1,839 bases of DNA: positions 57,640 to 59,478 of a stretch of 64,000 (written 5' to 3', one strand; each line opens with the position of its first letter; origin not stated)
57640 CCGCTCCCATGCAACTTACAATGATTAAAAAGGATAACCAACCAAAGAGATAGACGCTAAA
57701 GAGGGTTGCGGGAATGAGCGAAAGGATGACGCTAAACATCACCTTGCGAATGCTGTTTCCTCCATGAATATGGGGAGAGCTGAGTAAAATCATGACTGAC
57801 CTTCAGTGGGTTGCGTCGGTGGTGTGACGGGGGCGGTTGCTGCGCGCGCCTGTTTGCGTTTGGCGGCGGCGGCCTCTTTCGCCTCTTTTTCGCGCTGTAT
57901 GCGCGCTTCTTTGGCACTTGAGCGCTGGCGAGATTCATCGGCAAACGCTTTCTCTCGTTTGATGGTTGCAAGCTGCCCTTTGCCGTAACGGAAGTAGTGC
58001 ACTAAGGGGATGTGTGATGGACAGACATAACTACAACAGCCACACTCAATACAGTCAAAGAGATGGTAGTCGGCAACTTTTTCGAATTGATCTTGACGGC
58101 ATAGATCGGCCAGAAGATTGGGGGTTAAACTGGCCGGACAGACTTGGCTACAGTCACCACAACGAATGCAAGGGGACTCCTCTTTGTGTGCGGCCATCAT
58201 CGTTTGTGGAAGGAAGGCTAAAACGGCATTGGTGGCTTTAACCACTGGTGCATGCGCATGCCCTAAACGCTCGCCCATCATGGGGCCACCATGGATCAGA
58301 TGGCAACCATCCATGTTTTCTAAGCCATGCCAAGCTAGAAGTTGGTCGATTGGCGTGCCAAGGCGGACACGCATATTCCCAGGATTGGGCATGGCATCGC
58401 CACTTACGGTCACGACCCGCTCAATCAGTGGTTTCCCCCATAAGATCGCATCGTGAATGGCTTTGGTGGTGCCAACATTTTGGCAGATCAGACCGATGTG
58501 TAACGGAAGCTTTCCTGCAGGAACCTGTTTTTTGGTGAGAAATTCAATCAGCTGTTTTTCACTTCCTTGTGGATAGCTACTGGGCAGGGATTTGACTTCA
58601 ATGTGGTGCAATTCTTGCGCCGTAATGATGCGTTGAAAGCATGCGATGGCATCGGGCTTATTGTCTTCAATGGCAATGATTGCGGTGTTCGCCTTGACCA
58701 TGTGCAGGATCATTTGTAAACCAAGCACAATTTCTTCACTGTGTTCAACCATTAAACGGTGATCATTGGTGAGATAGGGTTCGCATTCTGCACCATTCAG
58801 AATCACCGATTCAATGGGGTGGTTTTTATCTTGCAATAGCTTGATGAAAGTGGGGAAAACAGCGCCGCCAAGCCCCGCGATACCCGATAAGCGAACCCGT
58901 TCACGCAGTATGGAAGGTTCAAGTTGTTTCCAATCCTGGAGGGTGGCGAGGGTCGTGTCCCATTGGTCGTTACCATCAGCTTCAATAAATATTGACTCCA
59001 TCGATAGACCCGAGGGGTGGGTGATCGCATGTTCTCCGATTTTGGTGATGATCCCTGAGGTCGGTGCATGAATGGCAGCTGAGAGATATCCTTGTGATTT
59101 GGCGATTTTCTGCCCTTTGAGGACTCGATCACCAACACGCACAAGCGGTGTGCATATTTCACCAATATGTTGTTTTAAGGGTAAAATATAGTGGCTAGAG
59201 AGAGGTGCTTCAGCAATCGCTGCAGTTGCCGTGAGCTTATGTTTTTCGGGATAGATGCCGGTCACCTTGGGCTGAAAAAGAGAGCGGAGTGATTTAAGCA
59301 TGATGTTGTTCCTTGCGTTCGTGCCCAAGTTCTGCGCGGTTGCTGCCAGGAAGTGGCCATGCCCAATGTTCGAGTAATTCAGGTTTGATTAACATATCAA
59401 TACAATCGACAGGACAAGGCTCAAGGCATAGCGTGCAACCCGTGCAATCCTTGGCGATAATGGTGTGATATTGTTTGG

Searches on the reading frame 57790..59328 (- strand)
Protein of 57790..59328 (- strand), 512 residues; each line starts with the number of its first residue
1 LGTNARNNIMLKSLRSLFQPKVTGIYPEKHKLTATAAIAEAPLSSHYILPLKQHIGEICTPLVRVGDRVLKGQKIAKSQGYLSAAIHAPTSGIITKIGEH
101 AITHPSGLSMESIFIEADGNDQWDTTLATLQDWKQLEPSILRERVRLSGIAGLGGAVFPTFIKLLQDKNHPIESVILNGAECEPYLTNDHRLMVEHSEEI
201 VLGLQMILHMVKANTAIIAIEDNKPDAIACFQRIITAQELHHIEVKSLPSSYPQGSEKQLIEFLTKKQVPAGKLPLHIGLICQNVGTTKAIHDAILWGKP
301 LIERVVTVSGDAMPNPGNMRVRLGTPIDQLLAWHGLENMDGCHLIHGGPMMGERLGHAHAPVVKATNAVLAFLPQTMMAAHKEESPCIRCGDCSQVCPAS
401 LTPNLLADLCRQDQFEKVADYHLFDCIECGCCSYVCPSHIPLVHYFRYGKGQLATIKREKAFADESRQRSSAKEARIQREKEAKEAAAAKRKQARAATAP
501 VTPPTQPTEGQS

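Call 37: search_protein_families(library=ncbifam, proteins=[window:57790-59328:-], max_evalue=1e-10)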
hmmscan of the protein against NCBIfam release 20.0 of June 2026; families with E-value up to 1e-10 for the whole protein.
window:57790-59328:- (512 aa): 7 families
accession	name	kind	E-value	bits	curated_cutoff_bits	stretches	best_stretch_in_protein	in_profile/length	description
NF003454.1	PRK05035.1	equivalog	3.2e-180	600.3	345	1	24-498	9-480/556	electron transport complex subunit RsxC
TIGR01945.1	rnfC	subfamily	1.6e-165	550.8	245.95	1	24-455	7-433/435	RnfABCDGE type electron transport complex subunit C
NF041837.1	rnfC_Methano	equivalog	1.1e-61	209.1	650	2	262-460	234-433/438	Rnf electron transport complex subunit RnfC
TIGR04481.1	PR_assoc_PrdC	equivalog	3.8e-52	177.5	490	1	48-374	2-307/425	proline reductase-associated electron transfer protein PrdC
NF003761.0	PRK05352.1-4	equivalog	8.4e-19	67.6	450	0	45-356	30-313/449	Na(+)-translocating NADH-quinone reductase subunit A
TIGR01936.1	nqrA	equivalog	1.5e-13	50.5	321.05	1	49-360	31-313/446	NADH:ubiquinone reductase (Na(+)-transporting) subunit A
NF003759.0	PRK05352.1-2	equivalog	1.6e-11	43.6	505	1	59-359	41-314/447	Na(+)-translocating NADH-quinone reductase subunit A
